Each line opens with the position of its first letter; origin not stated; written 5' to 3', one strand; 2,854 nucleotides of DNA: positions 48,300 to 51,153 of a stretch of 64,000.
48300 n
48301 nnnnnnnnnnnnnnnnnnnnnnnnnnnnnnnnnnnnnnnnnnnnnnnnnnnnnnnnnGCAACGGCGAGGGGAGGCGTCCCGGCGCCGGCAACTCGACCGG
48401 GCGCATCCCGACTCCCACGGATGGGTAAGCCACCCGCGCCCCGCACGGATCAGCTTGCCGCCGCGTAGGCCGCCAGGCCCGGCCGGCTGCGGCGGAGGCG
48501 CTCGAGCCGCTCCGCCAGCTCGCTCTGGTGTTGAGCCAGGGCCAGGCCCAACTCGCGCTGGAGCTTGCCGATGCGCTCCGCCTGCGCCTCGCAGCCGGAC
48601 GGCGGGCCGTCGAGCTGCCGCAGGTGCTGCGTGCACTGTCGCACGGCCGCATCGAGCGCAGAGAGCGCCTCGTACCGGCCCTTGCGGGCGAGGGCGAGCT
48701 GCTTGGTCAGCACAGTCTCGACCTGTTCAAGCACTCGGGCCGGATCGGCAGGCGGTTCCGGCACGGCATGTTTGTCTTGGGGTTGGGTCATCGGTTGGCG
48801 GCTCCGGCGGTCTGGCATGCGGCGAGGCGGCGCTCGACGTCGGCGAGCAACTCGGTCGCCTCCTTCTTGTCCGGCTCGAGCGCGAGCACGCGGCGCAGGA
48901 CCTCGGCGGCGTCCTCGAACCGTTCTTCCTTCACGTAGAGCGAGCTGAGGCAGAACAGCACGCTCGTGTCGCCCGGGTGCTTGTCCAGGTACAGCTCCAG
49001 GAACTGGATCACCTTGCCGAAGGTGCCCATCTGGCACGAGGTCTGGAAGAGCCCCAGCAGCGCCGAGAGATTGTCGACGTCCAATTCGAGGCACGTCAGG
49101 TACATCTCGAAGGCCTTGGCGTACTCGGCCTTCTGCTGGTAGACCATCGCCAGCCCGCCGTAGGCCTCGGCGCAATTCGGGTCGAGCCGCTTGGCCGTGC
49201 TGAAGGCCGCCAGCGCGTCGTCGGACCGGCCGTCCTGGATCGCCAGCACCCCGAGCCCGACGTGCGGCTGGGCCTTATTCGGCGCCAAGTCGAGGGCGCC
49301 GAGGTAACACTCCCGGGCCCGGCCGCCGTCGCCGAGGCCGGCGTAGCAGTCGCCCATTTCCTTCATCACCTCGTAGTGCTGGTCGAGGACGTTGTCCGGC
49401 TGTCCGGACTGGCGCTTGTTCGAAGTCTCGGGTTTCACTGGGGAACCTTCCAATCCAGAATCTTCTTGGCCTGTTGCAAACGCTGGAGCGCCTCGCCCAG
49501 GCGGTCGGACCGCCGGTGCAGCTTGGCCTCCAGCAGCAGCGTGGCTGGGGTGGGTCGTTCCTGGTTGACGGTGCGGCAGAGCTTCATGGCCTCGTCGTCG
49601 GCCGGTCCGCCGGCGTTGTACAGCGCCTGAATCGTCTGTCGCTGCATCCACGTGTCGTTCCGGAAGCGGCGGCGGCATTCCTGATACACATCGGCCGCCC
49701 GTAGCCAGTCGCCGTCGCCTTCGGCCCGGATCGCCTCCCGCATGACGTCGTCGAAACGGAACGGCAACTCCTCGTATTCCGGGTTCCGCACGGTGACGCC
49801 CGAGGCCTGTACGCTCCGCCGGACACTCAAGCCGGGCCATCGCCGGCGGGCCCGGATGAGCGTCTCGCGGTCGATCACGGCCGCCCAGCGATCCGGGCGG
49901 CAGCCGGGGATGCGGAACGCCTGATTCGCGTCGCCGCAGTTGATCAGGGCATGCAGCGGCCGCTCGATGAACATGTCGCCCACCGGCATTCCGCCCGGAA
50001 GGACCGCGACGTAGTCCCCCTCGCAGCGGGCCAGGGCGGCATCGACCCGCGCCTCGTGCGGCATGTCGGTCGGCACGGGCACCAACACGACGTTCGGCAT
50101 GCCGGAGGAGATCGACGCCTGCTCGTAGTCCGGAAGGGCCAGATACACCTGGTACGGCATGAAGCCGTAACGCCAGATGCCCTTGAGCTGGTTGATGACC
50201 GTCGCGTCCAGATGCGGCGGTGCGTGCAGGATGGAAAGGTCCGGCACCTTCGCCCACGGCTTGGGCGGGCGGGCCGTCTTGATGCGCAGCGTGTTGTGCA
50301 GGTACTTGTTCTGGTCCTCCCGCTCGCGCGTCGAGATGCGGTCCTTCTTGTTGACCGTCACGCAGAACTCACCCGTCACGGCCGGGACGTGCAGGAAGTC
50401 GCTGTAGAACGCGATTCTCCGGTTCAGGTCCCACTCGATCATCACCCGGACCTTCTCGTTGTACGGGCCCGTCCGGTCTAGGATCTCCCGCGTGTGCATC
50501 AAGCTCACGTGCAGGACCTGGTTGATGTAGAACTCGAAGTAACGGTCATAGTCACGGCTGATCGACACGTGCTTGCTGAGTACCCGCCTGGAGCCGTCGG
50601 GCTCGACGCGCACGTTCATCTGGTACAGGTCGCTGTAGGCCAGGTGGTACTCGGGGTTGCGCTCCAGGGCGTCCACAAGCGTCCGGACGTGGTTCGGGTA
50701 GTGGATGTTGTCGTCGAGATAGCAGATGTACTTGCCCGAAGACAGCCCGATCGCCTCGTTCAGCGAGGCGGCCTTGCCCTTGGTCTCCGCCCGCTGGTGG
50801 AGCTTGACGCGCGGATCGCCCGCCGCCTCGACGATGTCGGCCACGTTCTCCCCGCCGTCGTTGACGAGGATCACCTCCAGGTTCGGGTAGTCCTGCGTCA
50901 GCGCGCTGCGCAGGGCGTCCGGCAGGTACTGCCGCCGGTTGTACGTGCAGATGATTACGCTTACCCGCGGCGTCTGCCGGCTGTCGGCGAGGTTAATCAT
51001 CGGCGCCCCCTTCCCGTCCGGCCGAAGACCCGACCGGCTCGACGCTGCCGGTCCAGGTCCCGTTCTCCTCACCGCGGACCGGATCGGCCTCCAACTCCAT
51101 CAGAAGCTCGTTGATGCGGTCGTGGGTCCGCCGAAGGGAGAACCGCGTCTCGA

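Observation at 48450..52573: Sigma-54-type promoter driving a TPR-GT1 / GT2 / TPR / small-protein operon immediately upstream of flgL-flgK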

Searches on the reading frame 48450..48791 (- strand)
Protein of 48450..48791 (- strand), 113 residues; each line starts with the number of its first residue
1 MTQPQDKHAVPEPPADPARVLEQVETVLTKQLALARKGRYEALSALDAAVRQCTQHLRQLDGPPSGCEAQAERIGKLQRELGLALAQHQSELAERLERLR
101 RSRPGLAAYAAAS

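Call 8: search_protein_families(library=pfam, proteins=[window:48450-48791:-], max_evalue=0.01)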
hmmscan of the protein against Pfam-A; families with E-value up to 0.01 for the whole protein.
window:48450-48791:- (113 aa): 1 family
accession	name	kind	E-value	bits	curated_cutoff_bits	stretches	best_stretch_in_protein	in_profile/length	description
PF05400.18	FliT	-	0.0035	18.6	29.5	0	32-109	2-85/85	Flagellar protein FliT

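Call 9: search_protein_families(library=ncbifam, proteins=[window:48450-48791:-], max_evalue=0.01)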
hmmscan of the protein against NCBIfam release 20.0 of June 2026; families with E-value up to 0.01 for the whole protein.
window:48450-48791:- (113 aa): 0 families

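Call 28: search_protein_families(library=pfam, alignment_id=A2, max_evalue=0.1)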
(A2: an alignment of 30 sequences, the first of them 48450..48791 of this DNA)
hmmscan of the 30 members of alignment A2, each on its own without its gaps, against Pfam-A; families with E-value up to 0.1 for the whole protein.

A. member 1, window:48450-48791:- (113 aa): 1 family
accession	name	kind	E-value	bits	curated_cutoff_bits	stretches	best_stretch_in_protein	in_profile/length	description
PF05400.18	FliT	-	0.0035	18.6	29.5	1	32-109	2-85/85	Flagellar protein FliT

B. families by the number of members that match (of 30 scanned): 26 families (the first 25 are shown)
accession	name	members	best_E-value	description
PF05130.17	FlgN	14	0.00048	FlgN protein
PF05400.18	FliT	11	4.6e-06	Flagellar protein FliT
PF20027.4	DUF6435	6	0.0031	Family of unknown function (DUF6435)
PF18035.6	Bap31_Bap29_C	2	0.00083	Bap31/Bap29 cytoplasmic coiled-coil domain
PF00831.28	Ribosomal_L29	2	0.0026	Ribosomal L29 protein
PF17400.7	DUF5406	1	0.0026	Family of unknown function (DUF5406)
PF20072.4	DUF6468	1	0.0072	Domain of unknown function (DUF6468)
PF00435.27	Spectrin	1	0.01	Spectrin repeat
PF03177.20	Nucleoporin_C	1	0.011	Non-repetitive/WGA-negative nucleoporin C-terminal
PF05667.16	CCDC22_CC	1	0.016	CCDC22 protein coiled-coil region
PF19960.5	EAD7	1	0.017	Effector-associated domain 7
PF01649.23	Ribosomal_S20p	1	0.021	Ribosomal protein S20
PF04380.18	BMFP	1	0.026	Membrane fusogenic activity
PF18178.6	Cap17-like_N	1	0.032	ATP nucleosidase Cap17-like, N-terminal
PF15424.11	ODAM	1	0.032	Odontogenic ameloblast-associated family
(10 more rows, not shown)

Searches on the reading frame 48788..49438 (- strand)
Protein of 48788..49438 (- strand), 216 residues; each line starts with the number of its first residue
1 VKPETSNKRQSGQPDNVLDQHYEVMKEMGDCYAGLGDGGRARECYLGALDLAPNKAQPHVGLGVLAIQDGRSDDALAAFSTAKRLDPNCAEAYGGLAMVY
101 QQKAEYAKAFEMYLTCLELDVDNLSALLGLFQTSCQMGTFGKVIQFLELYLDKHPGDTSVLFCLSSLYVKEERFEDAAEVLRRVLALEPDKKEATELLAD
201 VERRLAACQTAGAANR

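Call 8: search_protein_families(library=pfam, proteins=[window:48788-49438:-], max_evalue=0.01)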
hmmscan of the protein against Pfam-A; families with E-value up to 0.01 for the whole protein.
window:48788-49438:- (216 aa): 23 families
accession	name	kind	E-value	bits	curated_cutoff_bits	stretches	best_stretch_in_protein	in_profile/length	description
PF07719.23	TPR_2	-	8.1e-21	72.8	27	3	160-190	3-33/34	Tetratricopeptide repeat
PF13181.12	TPR_8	-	4.2e-17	61.2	25.7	1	90-120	1-31/34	Tetratricopeptide repeat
PF00515.34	TPR_1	-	4.5e-16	58.3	27.8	2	90-122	1-33/34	Tetratricopeptide repeat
PF14559.12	TPR_19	-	9.1e-16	58.4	25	3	38-97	7-66/68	Tetratricopeptide repeat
PF13428.12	TPR_14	-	1.7e-15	56.4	23.5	1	162-200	5-43/44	Tetratricopeptide repeat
PF13176.12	TPR_7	-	5.9e-14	51.3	27.9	1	164-193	5-34/36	Tetratricopeptide repeat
PF13424.12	TPR_12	-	3.4e-13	50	30.1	2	58-119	5-74/77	Tetratricopeptide repeat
PF13414.12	TPR_11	-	3.6e-13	49.4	26.8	1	68-103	6-41/42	TPR repeat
PF13432.12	TPR_16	-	4.4e-13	49.8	32.7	3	29-88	4-63/65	Tetratricopeptide repeat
PF13431.12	TPR_17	-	1.1e-10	41.4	24.4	0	44-76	1-33/34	Tetratricopeptide repeat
PF13371.12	TPR_9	-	2.3e-08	34.4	35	0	64-120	3-59/73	Tetratricopeptide repeat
PF23914.1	TPR_CcmH_CycH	-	4.6e-08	33.5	42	1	51-154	45-151/158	Cytochrome c-type biogenesis protein H TPR domain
PF25063.1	ARM_TT21_C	-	1.2e-05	25.7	35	0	163-200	100-137/209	Tetratricopeptide repeat protein 21 C-terminal ARM domain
PF25064.1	ARM_TT21_5th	-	0.0001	23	27.8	0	96-151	7-62/117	TT21 fifth ARM repeats domain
PF13174.12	TPR_6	-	0.00028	21.8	26.3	0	166-190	8-32/33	Tetratricopeptide repeat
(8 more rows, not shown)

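Call 9: search_protein_families(library=ncbifam, proteins=[window:48788-49438:-], max_evalue=0.01)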
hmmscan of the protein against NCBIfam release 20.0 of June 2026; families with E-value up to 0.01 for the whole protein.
window:48788-49438:- (216 aa): 28 families (the best 25 are shown)
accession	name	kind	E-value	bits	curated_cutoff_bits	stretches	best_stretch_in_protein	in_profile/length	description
TIGR02917.1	PEP_TPR_lipo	equivalog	5.7e-20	70.8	312.2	1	9-204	457-647/899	XrtA/PEP-CTERM system TPR-repeat protein PrsT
NF040959.1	MamA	equivalog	2.4e-13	50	200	2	26-121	75-170/204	magnetosome protein MamA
TIGR02552.1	LcrH_SycD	equivalog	7.2e-13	48.4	104.8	2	67-151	29-113/136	SycD/LcrH family type III secretion system chaperone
TIGR02521.1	type_IV_pilW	equivalog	1.4e-11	44.4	154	1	56-201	31-178/234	type IV pilus biogenesis/stability protein PilW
NF008757.0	PRK11788.1-5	equivalog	8.3e-11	41.6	363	1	55-199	179-323/388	lipopolysaccharide assembly protein LapB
TIGR03939.1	PGA_TPR_OMP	equivalog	4e-10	38.6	366.65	1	65-210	62-206/800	poly-beta-1,6 N-acetyl-D-glucosamine export porin PgaA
TIGR00540.1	TPR_hemY_coli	hypoth_equivalog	5.5e-10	38.5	142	1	99-201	270-368/385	heme biosynthesis-associated TPR protein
NF052415.1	T3SS_chap_SctY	equivalog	4.2e-09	36.9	70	2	136-198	18-80/106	type III secretion apparatus assembly chaperone SctY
NF008391.2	PRK11189.1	equivalog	6.8e-08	32.3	250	1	79-123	88-132/297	lipoprotein NlpI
NF008756.0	PRK11788.1-4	equivalog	1.2e-07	31.1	474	1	67-193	191-317/389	lipopolysaccharide assembly protein LapB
NF033920.0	C39_PA2778_fam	equivalog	2.2e-07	30.6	150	1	39-115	173-249/255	PA2778 family cysteine peptidase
NF008520.0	PRK11447.1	equivalog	2.2e-07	29.1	858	1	23-111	352-441/1157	cellulose synthase complex outer membrane protein BcsC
NF033758.1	gliding_GltE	equivalog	3.5e-07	29.5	225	1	47-170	77-200/411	adventurous gliding motility TPR repeat lipoprotein GltE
NF047371.1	FlcA_CTERM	equivalog_domain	3.9e-07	28.9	300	1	63-194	129-266/646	periplasmic flagellar collar protein FlcA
NF052400.1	M48_BAM_BepA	equivalog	6.2e-07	28.6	570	1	88-207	306-424/483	beta-barrel assembly-enhancing protease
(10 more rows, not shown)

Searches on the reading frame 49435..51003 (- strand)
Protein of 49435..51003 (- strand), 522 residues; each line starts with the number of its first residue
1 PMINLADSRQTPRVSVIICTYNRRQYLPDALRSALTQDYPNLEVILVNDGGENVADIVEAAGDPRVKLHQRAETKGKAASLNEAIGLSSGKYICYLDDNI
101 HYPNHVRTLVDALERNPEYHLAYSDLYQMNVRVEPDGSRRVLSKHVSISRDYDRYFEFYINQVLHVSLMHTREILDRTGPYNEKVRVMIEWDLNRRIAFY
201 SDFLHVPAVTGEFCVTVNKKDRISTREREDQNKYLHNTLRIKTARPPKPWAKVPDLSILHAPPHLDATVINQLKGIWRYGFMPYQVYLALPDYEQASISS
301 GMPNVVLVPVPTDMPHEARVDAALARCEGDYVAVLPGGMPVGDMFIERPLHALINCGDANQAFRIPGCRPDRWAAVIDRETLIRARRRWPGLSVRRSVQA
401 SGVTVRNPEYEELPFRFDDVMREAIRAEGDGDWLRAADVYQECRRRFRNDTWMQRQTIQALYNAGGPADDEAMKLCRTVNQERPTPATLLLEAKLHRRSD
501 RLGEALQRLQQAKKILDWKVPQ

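Call 8: search_protein_families(library=pfam, proteins=[window:49435-51003:-], max_evalue=0.01)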
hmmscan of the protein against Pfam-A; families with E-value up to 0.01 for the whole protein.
window:49435-51003:- (522 aa): 3 families
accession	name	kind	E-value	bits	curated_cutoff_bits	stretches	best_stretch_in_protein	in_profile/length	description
PF00535.33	Glycos_transf_2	-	1.9e-24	86.9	23.3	1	15-118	1-108/168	Glycosyl transferase family 2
PF13641.12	Glyco_tranf_2_3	-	5.8e-09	36.7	27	1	12-113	1-111/230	Glycosyltransferase like family 2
PF10111.15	Glyco_tranf_2_2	-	8.1e-05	22.7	27.3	1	15-209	1-211/276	Glycosyltransferase like family 2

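Call 9: search_protein_families(library=ncbifam, proteins=[window:49435-51003:-], max_evalue=0.01)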
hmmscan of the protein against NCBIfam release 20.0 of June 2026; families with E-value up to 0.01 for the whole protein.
window:49435-51003:- (522 aa): 18 families
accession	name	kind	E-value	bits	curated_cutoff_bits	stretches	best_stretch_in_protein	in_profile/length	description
TIGR03937.1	PgaC_IcaA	equivalog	1.2e-15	57.4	422.3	1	7-119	40-156/407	poly-beta-1,6-N-acetyl-D-glucosamine synthase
TIGR04017.1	WcaA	equivalog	7.3e-14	52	495.75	1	9-134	2-131/279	colanic acid biosynthesis glycosyltransferase WcaA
NF007453.0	PRK10018.1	equivalog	1.7e-13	50.9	382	1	9-138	3-136/280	colanic acid biosynthesis glycosyltransferase WcaA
NF041394.1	GtaseAglG_Halo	equivalog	2e-13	50.3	440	1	13-116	2-110/304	glucosyl-dolichyl phosphate glucuronosyltransferase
NF050050.1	ProtGlycPglI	equivalog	2.4e-12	46.9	500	1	12-146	2-140/306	GalNAc(5)-diNAcBac-PP-undecaprenol beta-1,3-glucosyltransferase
NF047683.1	TeichurnBiosyTuaG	equivalog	1.2e-11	44.8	400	1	9-105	3-103/252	teichuronic acid biosynthesis protein TuaG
NF041875.1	EPS_EpsD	equivalog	2.8e-11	43.4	370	1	14-103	1-93/325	exopolysaccharide biosynthesis glycosyltransferase EpsD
NF053739.1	GlytfEpsEBac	equivalog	5.2e-11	42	450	1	12-125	1-119/265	glycosyltransferase EpsE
NF007482.0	PRK10073.1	equivalog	1.1e-10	41.1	423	1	9-112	3-109/334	glycosyltransferase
TIGR03111.1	glyc2_xrt_Gpos1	hypoth_equivalog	1.1e-09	37.6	363.95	1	7-120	44-163/439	TIGR03111 family XrtG-associated glycosyltransferase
NF038299.1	EPS_HpsN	equivalog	2.7e-09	36.5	425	1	12-108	1-101/317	hormogonium polysaccharide biosynthesis glycosyltransferase HpsN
TIGR04242.1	nodulat_NodC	equivalog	7.8e-08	31.7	550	1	6-112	42-155/395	chitooligosaccharide synthase NodC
NF038302.1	EPS_HpsE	equivalog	5.8e-07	28.8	300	1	14-136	3-133/307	hormogonium polysaccharide biosynthesis glycosyltransferase HpsE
TIGR04283.1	glyco_like_mftF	equivalog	8.4e-07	28.8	182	1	14-201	1-173/221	TIGR04283 family arsenosugar biosynthesis glycosyltransferase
TIGR04440.1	glyco_TIGR04440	domain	2.5e-05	24.1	70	1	14-131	2-124/215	TIGR00180 family glycosyltransferase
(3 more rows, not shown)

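Call 31: search_solved_structures(query=window:49435-51003:-, max_evalue=0.01)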
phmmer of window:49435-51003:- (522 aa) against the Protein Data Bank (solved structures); distinct sequences matched with E-value up to 0.01: 14.
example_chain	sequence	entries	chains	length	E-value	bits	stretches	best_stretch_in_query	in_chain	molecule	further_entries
9jma_A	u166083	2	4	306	3.6e-13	52.1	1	14-119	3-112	GalNAc(5)-diNAcBac-PP-undecaprenol beta-1,3-glucosyltransferase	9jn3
1h7l_A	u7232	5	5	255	1.2e-11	47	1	12-130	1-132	SPORE COAT POLYSACCHARIDE BIOSYNTHESIS PROTEIN SPSA | PROTEIN (SPORE COAT POLYSACCHARIDE BIOSYNTHESIS PROTEIN SPSA)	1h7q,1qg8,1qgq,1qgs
2z87_A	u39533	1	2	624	6.6e-11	44.6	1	5-209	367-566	Chondroitin synthase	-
2z86_A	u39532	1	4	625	6.6e-11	44.6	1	5-209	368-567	Chondroitin synthase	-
6p61_A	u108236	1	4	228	9.1e-11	44.2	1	9-129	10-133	Glycosyltransferase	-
5hea_A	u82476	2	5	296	1.1e-09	40.7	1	14-100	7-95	Putative glycosyltransferase (GalT1)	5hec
3bcv_A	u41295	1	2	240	2.2e-06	29.7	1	11-102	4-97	Putative glycosyltransferase protein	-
8vh7_A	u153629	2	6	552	3.6e-06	29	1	10-118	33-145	Heparosan synthase B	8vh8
8viw_A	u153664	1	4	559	3.7e-06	29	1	10-118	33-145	Heparosan synthase B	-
6yv7_B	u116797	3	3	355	7.2e-06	28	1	7-112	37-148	Glycosyl transferase, family 2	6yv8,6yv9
6yv7_A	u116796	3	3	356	7.2e-06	28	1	7-112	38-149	Glycosyl transferase, family 2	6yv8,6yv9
5tze_C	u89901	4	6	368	6.2e-05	24.9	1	14-120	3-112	Glycosyl transferase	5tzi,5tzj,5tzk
5tz8_A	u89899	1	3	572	0.00014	23.7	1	14-120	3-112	Glycosyl transferase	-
5mlz_A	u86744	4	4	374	0.0034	19.2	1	10-127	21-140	Dolichol monophosphate mannose synthase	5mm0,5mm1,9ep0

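Call 57: find_homologous_proteins(query=window:49435-51000:-, max_evalue=0.00001)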
Query window:49435-51000:- (521 aa): 259 proteins with E <= 0.00001 among 8000 candidates; the best 120 are listed.
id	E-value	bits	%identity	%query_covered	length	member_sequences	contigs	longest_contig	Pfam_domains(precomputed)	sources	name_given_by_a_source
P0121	0.0e+0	1210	100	100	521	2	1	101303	PF13641.13,PF00535.33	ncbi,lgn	-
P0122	5.5e-290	980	81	100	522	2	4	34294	PF10111.15,PF13641.13,PF00535.33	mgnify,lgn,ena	mgnify:CR=1 FL=1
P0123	2.8e-170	585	51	99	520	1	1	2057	PF10111.15,PF13641.13,PF00535.33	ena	-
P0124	1.6e-159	550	48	99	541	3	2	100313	PF10111.15,PF13641.13,PF00535.33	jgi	-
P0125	3.7e-156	539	47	99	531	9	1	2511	PF10111.15,PF13641.13,PF00535.33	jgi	jgi:glycosyltransferase involved in cell wall biosynthesis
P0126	1.2e-155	537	49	98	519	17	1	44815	PF13641.13,PF00535.33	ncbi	-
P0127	1.4e-155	537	47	98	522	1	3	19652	PF10111.15,PF13641.13,PF00535.33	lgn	-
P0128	1.6e-155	537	51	97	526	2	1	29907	PF13641.13,PF00535.33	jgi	-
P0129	7.3e-155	535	47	98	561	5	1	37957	PF10111.15,PF13641.13,PF00535.33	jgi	-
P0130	3.4e-154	532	48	98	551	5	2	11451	PF13641.13,PF00535.33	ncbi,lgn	-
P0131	5.6e-154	532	48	99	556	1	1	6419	PF13641.13,PF00535.33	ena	-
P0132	6.3e-154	531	47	97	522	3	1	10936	PF13641.13,PF00535.33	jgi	-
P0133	8.5e-154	531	49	99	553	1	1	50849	PF14559.13,PF13641.13,PF00535.33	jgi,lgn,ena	-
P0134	8.4e-153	528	47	98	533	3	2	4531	PF10111.15,PF13641.13,PF00535.33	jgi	-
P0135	1.0e-152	527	48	97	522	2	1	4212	PF13641.13,PF00535.33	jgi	jgi:glycosyltransferase involved in cell wall biosynthesis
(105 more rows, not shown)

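Call 58: find_encoding_contigs(protein=P0121, flank=1000, max_places=4)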
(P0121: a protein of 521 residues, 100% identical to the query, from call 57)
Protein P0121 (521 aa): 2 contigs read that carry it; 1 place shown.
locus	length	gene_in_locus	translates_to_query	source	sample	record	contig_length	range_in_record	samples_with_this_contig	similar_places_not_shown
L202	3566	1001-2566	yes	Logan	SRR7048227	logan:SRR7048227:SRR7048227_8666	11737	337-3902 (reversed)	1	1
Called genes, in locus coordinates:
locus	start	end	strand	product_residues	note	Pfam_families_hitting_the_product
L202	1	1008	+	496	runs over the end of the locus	PF00515:TPR_1 (faint), PF07719:TPR_2 (faint), PF07721:TPR_4 (faint), PF13176:TPR_7 (faint), PF13432:TPR_16 (weak), PF14559:TPR_19, PF00534:Glycos_transf_1, PF13692:Glyco_trans_1_4, +3 more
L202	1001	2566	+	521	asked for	PF00535:Glycos_transf_2, PF13641:Glyco_tranf_2_3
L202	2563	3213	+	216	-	PF13371:TPR_9 (faint), PF13424:TPR_12 (faint), PF13431:TPR_17 (faint), PF14559:TPR_19 (faint), PF21033:RMD1-3 (faint), PF00515:TPR_1 (faint), PF07719:TPR_2 (faint), PF13432:TPR_16 (weak), +6 more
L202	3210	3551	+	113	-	-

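Call 75: predict_structure(alignment_id=A3)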
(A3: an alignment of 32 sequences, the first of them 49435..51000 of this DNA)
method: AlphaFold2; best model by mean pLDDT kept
length: 521 residues; sequences in the alignment: 32
mean_pLDDT: 86.4   pTM: 0.82
mean pLDDT of the five models: 86.4, 86.2, 85.3, 79.9, 79.4
residues with pLDDT >= 90: 233; 70-90: 242; 50-70: 36; < 50: 10
segments of 3 or more residues with pLDDT < 50: 1-6, 519-521
pLDDT, mean of each block of 10 residues (from residue 1): 51 87 80 87 88 90 91 85 92 77 86 91 85 81 74 74 72 88 83 88 85 72 69 85 87 93 90 89 92 77 89 92 94 91 91 92 90 95 95 96 94 87 94 96 84 92 94 93 89 96 96 69 33
secondary structure, 60 per line:
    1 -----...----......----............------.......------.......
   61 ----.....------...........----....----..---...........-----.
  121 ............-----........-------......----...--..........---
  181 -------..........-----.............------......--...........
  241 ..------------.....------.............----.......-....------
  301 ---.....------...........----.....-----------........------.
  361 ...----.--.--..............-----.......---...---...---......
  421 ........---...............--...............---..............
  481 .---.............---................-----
elements in order: E13-18 H23-34 E41-47 H54-60 E65-69 H76-86 E91-94 H104-114 E120-132 E138-145 H153-158 E168-170 H171-177 H188-197 E203-215 H222-227 H230-242 E255-259 H266-278 E283-289 H291-294 E304-308 H315-325 E330-334 H346-353 E360-363 E374-377 H378-387 H393-399 E403-405 H415-428 H432-446 H449-463 H467-481 H485-497 H501-516
